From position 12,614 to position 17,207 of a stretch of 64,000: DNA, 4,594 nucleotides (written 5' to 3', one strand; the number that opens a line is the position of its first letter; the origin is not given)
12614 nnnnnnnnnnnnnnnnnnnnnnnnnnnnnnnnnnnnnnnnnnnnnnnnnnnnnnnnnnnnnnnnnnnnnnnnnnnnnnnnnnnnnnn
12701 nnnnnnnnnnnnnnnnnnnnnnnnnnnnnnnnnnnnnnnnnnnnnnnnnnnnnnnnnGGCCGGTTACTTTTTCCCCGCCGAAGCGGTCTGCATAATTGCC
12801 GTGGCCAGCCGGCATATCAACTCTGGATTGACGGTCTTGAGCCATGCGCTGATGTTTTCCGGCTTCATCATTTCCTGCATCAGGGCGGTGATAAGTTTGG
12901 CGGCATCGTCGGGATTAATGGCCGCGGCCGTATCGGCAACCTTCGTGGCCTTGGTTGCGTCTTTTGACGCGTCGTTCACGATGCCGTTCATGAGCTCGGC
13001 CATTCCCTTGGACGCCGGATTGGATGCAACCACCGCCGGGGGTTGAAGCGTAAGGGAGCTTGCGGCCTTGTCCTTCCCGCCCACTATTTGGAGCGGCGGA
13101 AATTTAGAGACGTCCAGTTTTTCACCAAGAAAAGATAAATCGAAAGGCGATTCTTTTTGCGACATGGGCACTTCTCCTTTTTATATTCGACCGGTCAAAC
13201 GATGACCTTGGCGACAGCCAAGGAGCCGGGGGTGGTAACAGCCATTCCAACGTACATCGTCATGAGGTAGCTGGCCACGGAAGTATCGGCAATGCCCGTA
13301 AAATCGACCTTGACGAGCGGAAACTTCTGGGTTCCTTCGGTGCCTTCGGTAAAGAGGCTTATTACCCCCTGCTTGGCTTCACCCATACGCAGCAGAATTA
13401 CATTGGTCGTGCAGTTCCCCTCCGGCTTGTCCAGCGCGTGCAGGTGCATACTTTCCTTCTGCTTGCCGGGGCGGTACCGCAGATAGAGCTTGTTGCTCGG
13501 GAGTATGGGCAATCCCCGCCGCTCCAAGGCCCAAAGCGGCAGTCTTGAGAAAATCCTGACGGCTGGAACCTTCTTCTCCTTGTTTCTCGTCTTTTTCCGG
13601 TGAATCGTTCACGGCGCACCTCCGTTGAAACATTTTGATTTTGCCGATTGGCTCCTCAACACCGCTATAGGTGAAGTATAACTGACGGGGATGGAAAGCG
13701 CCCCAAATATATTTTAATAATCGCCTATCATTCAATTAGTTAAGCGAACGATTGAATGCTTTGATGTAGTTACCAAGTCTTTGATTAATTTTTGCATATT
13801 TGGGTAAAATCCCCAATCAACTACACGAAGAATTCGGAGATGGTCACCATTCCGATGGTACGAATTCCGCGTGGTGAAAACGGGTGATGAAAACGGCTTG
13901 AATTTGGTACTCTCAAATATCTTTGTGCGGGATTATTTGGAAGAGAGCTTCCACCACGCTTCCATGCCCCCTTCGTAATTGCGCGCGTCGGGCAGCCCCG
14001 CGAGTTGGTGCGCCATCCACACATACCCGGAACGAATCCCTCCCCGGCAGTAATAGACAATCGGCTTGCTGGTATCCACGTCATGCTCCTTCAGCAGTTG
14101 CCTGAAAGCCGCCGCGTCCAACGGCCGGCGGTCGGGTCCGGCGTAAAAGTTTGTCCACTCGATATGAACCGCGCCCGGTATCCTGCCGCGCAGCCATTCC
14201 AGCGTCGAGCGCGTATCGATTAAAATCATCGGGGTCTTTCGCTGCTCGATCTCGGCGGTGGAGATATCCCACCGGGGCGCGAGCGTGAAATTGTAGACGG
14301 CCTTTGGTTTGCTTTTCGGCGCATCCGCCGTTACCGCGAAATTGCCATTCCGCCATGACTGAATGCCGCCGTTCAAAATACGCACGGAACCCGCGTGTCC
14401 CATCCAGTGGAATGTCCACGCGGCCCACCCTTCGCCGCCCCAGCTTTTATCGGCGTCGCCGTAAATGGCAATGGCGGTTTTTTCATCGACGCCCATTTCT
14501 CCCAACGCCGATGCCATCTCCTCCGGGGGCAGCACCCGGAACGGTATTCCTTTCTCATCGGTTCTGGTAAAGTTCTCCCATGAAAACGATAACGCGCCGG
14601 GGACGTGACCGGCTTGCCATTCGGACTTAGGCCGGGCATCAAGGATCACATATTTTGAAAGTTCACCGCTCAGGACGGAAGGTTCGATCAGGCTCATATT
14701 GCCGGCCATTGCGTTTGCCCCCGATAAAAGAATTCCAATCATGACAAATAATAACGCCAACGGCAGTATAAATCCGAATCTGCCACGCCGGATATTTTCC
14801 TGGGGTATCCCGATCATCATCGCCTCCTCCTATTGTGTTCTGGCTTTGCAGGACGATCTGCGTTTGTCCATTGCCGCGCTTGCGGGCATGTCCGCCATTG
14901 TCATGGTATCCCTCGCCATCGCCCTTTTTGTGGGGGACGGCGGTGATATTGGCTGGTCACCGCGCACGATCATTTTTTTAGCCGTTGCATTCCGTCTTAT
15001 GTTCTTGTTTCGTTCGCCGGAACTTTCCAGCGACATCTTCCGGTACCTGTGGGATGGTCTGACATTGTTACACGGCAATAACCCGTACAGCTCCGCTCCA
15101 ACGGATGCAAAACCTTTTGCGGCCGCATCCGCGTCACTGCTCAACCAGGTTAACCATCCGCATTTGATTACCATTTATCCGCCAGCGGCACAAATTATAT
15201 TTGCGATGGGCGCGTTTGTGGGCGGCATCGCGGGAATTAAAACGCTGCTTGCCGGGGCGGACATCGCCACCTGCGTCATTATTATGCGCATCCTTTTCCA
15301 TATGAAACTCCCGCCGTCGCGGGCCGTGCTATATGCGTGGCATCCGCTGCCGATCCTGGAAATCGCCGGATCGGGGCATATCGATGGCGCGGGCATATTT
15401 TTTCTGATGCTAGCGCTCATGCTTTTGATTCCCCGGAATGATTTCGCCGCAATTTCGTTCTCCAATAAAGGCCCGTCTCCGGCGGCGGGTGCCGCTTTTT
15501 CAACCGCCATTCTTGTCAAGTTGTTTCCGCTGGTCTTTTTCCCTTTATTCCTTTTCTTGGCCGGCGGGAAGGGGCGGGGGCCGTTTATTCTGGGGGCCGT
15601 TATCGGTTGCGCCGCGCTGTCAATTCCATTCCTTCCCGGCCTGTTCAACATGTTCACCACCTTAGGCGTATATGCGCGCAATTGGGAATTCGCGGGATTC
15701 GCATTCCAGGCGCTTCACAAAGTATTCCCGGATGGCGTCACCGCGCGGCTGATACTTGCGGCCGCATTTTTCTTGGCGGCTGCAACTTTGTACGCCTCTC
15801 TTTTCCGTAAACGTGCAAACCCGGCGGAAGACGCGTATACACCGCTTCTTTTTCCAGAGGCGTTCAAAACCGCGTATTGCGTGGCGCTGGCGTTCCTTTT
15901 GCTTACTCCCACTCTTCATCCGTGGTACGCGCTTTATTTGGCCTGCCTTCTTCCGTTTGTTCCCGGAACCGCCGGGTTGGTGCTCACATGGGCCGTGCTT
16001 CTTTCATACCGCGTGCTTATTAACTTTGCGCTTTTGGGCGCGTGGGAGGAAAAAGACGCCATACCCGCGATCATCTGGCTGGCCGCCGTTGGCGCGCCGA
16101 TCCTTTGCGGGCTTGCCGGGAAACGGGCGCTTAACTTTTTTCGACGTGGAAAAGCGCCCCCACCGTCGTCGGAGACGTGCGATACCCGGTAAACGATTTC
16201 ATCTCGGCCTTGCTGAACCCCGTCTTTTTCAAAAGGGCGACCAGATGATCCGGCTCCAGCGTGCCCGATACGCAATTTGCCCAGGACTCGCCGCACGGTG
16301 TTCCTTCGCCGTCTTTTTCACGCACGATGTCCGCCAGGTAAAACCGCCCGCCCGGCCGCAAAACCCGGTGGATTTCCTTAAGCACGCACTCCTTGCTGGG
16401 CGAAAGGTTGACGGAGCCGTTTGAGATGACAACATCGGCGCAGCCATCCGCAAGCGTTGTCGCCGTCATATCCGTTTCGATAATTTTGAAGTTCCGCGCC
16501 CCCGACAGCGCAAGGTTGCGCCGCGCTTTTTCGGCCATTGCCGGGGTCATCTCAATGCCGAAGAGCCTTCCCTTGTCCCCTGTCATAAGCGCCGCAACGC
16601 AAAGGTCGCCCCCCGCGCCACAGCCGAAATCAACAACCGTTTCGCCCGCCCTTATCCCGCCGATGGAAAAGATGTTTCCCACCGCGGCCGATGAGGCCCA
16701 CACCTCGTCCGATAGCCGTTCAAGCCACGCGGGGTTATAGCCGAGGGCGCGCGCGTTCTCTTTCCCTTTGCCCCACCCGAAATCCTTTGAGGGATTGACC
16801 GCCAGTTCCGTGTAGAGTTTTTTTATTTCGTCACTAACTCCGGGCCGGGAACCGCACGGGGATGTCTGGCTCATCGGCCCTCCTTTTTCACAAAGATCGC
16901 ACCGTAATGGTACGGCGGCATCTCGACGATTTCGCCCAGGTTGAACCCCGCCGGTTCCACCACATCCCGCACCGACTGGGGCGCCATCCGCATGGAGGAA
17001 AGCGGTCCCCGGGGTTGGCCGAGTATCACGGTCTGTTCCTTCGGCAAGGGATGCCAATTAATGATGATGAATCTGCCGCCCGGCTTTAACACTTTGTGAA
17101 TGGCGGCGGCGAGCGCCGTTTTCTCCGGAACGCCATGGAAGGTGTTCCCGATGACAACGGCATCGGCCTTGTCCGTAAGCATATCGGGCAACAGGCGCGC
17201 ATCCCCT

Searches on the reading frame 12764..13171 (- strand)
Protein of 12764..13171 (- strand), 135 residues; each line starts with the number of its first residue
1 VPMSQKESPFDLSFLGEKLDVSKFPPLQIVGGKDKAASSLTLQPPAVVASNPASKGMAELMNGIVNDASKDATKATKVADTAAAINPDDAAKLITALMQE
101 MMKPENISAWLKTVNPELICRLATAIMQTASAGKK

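Call 6: search_protein_families(library=pfam, max_evalue=1, proteins=[window:12767-13171:-])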
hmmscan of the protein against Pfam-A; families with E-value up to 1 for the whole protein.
seq(135 aa): 1 family
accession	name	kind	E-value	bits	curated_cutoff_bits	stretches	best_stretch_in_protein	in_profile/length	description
PF02885.22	Glycos_trans_3N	-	0.068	13.4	26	1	84-111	12-39/63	Glycosyl transferase family, helical bundle domain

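Call 21: find_encoding_contigs(protein=window:12764-13171:-, flank=6000)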
Protein window:12764-13171:- (135 aa): no gene with exactly this product is on record in the collection.

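Call 29: find_related_loci(query=A1, collection=metagenome_contigs, flank=10000)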
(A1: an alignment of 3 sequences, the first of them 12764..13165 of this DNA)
Query A1 (133 aa) in metagenome_contigs; peptide patterns used: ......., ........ (x = any residue, [..] = any of these).
182 stretches matched a pattern; 1 encode a relative of the query (tblastn E <= 1e-3); 1 distinct loci.
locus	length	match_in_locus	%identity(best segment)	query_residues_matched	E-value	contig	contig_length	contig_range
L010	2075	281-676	85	1-132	4e-76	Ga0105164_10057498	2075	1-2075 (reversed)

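Call 37: search_protein_families(library=ncbifam, max_evalue=10, proteins=[window:12764-13165:-])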
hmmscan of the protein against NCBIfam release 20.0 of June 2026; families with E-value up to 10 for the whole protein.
window:12764-13165:- (133 aa): 2 families
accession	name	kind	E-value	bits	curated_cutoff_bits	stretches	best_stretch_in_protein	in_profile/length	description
NF052660.1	PopZ_fam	subfamily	0.0063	17.8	125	1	41-119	79-156/167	PopZ family protein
NF011313.0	PRK14724.1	equivalog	0.01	13.6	1088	1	19-92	852-926/988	DNA topoisomerase III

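Call 47: find_encoding_contigs(protein=window:12767-13165:-, flank=5000)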
Protein seq(133 aa) (133 aa): 1 contig read that carries it; 1 place shown.
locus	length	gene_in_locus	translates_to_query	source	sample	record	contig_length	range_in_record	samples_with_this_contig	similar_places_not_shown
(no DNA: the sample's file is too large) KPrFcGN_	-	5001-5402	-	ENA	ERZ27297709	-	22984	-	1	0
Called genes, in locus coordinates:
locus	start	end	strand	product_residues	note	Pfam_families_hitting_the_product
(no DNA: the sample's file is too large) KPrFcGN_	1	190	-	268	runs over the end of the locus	PF04784:DUF547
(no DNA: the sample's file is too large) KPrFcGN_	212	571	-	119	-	PF01022:HTH_5, PF12840:HTH_20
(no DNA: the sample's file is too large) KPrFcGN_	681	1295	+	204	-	PF01209:Ubie_methyltran, PF13489:Methyltransf_23 (weak), PF13847:Methyltransf_31, PF08241:Methyltransf_11, PF08242:Methyltransf_12, PF13649:Methyltransf_25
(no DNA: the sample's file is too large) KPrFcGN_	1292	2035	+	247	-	PF01135:PCMT (weak), PF13489:Methyltransf_23 (weak), PF01209:Ubie_methyltran, PF06325:PrmA (weak), PF13847:Methyltransf_31, PF08241:Methyltransf_11, PF08242:Methyltransf_12, PF13649:Methyltransf_25, +2 more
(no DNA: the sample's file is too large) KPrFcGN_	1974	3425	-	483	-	PF26314:MptA_B_family (weak)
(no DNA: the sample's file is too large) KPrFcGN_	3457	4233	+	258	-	PF00581:Rhodanese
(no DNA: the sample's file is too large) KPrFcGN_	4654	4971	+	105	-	PF19307:SrpI-like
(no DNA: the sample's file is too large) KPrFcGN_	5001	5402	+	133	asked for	-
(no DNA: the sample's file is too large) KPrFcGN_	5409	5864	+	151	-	PF14340:DUF4395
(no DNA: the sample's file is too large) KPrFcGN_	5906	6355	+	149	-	PF00578:AhpC-TSA (weak), PF00085:Thioredoxin, PF13098:Thioredoxin_2 (weak)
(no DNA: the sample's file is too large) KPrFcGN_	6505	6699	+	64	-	PF19307:SrpI-like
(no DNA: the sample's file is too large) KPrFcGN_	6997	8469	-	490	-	PF13506:Glyco_transf_21, PF00535:Glycos_transf_2, PF13641:Glyco_tranf_2_3, PF13632:Glyco_trans_2_3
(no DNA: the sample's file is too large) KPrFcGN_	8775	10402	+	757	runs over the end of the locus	PF00581:Rhodanese, PF00041:fn3 (weak), PF00581:Rhodanese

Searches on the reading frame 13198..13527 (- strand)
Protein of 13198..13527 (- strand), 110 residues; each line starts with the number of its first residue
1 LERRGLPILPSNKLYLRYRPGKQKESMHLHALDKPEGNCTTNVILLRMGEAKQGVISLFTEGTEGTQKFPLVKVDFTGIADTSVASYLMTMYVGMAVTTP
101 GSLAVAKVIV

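Call 6: search_protein_families(library=pfam, max_evalue=1, proteins=[window:13198-13527:-])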
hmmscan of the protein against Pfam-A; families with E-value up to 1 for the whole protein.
seq(110 aa): 1 family
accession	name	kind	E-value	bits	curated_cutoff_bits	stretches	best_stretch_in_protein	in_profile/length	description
PF19307.5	SrpI-like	-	5.4e-14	52.2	22.8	1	4-106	165-247/254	Type 2A encapsulin shell protein SrpI-like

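Call 54: find_encoding_contigs(protein=window:13198-13512:-, flank=5000, max_places=10)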
Protein seq(105 aa) (105 aa): no gene with exactly this product is on record in the collection.

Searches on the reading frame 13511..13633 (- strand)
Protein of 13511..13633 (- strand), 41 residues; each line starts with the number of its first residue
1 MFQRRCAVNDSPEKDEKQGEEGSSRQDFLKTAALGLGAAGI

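Call 37: search_protein_families(library=ncbifam, max_evalue=10, proteins=[window:13511-13633:-])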
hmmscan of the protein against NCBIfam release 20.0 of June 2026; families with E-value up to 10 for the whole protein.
seq(41 aa): 2 families
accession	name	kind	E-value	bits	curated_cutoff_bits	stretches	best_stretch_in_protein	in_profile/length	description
TIGR01409.1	TAT_signal_seq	domain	0.059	13.8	16.7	1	27-41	5-19/29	twin-arginine translocation signal domain-containing protein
TIGR02811.1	formate_TAT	hypoth_equivalog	0.17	12.2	48.45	1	18-40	4-26/66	formate dehydrogenase region TAT target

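Call 49: search_protein_representatives(protein=window:13511-13633:-)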
Query: 41 residues. Proteins with E-value up to 0.001 (for the whole library): 0; up to 1e-10: 0; up to 1e-30: 0. The best 0 are listed.

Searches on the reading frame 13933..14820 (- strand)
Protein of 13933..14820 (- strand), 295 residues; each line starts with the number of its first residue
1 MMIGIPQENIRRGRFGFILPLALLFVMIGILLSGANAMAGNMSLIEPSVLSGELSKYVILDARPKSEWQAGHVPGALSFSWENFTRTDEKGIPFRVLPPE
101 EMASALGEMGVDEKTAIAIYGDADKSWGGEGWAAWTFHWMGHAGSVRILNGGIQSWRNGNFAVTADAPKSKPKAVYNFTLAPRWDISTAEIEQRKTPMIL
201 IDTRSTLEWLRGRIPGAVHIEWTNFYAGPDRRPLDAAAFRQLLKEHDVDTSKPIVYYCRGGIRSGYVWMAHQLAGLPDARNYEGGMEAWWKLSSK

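Call 22: find_encoding_contigs(protein=window:13933-14820:-, flank=6000)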
Protein window:13933-14820:- (295 aa): no gene with exactly this product is on record in the collection.

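Call 37: search_protein_families(library=ncbifam, max_evalue=10, proteins=[window:13933-14820:-])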
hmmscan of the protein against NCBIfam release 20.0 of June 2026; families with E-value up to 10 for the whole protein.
window:13933-14820:- (295 aa): 15 families
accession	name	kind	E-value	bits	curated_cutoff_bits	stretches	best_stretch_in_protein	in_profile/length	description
NF008557.0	PRK11493.1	equivalog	5.6e-19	68.3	250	1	66-289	40-269/281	3-mercaptopyruvate sulfurtransferase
NF045521.1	rhoda_near_glyco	subfamily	4e-13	49.4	145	2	186-290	20-109/144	rhodanese homology domain-containing protein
NF006444.0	PRK08762.1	equivalog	2.6e-09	36.2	449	2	185-291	16-109/387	molybdopterin-synthase adenylyltransferase MoeB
NF040901.1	SeO3_TeO2_ExtH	equivalog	8.7e-09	34.9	200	2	54-171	66-189/430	selenite/tellurite reduction operon rhodanese-like protein ExtH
NF008752.0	PRK11784.1-4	equivalog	3.1e-08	32.8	266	3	249-290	89-129/357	tRNA 2-selenouridine(34) synthase MnmH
NF005902.0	PRK07878.1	equivalog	3.3e-07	29.6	647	1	191-291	297-383/392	adenylyltransferase/sulfurtransferase MoeZ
TIGR03167.1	tRNA_sel_U_synt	equivalog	3.4e-07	30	219.75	3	249-289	72-112/311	tRNA 2-selenouridine(34) synthase MnmH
NF008750.0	PRK11784.1-2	equivalog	3.9e-07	29.5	241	3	192-220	10-38/346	tRNA 2-selenouridine(34) synthase MnmH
NF001133.1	PRK00142.1-1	equivalog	4.8e-07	29.6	170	1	195-285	119-199/229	oxygen-dependent tRNA uridine(34) hydroxylase TrhO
NF045694.1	seleno_TsoB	exception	5.2e-06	24.8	805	2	190-260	54-118/572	rhodanese/DsbD fusion-like selenoprotein TsoB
NF005646.0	PRK07411.1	equivalog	2.5e-05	23.6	633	1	191-290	293-380/390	molybdopterin-synthase adenylyltransferase MoeB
NF003703.0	PRK05320.1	equivalog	0.0012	18.5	331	1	194-286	128-210/280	sulfurtransferase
TIGR04568.1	arch_SelU_Nterm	equivalog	0.0027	17.5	200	2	245-278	168-202/215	selenouridine synthase SelU-like subunit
TIGR01244.1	TIGR01244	subfamily_domain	0.018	15.1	85.85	1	230-273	69-108/135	TIGR01244 family sulfur transferase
NF033833.0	rhodan_ChrE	equivalog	0.18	11.8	120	1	247-290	55-98/108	rhodanese family chromate resistance protein ChrE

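Call 39: search_protein_families(library=pfam, max_evalue=0.001, proteins=[window:13933-14820:-])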
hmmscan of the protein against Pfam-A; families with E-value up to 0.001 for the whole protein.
window:13933-14820:- (295 aa): 1 family
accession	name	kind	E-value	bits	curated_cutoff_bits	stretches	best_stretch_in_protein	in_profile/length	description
PF00581.25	Rhodanese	-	3.1e-36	124.3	22.2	2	195-291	11-101/102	Rhodanese-like domain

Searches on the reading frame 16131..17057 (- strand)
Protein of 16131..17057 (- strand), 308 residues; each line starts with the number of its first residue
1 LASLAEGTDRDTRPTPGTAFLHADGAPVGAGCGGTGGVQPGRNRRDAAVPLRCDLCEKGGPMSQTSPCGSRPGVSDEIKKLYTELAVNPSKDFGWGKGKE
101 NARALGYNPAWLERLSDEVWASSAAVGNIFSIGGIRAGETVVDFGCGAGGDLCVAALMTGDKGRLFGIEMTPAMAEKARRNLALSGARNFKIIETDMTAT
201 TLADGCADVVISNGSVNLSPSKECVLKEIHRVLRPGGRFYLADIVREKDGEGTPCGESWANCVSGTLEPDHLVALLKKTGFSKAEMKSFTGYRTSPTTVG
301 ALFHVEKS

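Call 39: search_protein_families(library=pfam, max_evalue=0.001, proteins=[window:16131-17057:-])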
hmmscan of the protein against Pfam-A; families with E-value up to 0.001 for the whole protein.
window:16131-17057:- (308 aa): 12 families
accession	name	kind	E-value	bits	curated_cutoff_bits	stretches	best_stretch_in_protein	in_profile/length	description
PF13847.12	Methyltransf_31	-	2.3e-25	89.4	27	1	136-248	2-116/145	Methyltransferase domain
PF08241.18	Methyltransf_11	-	3.2e-17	63.4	21.2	1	142-241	1-95/95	Methyltransferase domain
PF13649.12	Methyltransf_25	-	6.3e-17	62.5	27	1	141-237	1-97/97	Methyltransferase domain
PF01209.24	Ubie_methyltran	-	4.2e-11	43.1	20.1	1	132-243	42-153/233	ubiE/COQ5 methyltransferase family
PF08242.18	Methyltransf_12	-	5.4e-10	40.3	30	1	142-239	1-98/98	Methyltransferase domain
PF01135.25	PCMT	-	6.6e-07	29.7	20.3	1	134-197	70-133/210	Protein-L-isoaspartate(D-aspartate) O-methyltransferase (PCMT)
PF06325.19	PrmA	-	1.4e-06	28.5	22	1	135-249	159-266/296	Ribosomal protein L11 methyltransferase (PrmA)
PF13489.12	Methyltransf_23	-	4.1e-06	27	27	1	135-246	20-121/164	Methyltransferase domain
PF05175.20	MTS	-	2e-05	24.7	23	1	138-215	32-107/170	Methyltransferase small domain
PF05148.21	Methyltransf_8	-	3.8e-05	24.1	27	1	187-244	103-159/219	Hypothetical methyltransferase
PF01728.25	FtsJ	-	0.00038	20.9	24.1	1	135-222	19-107/181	FtsJ-like methyltransferase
PF02390.23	Methyltransf_4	-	0.00066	19.6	24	0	140-198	4-61/173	Putative methyltransferase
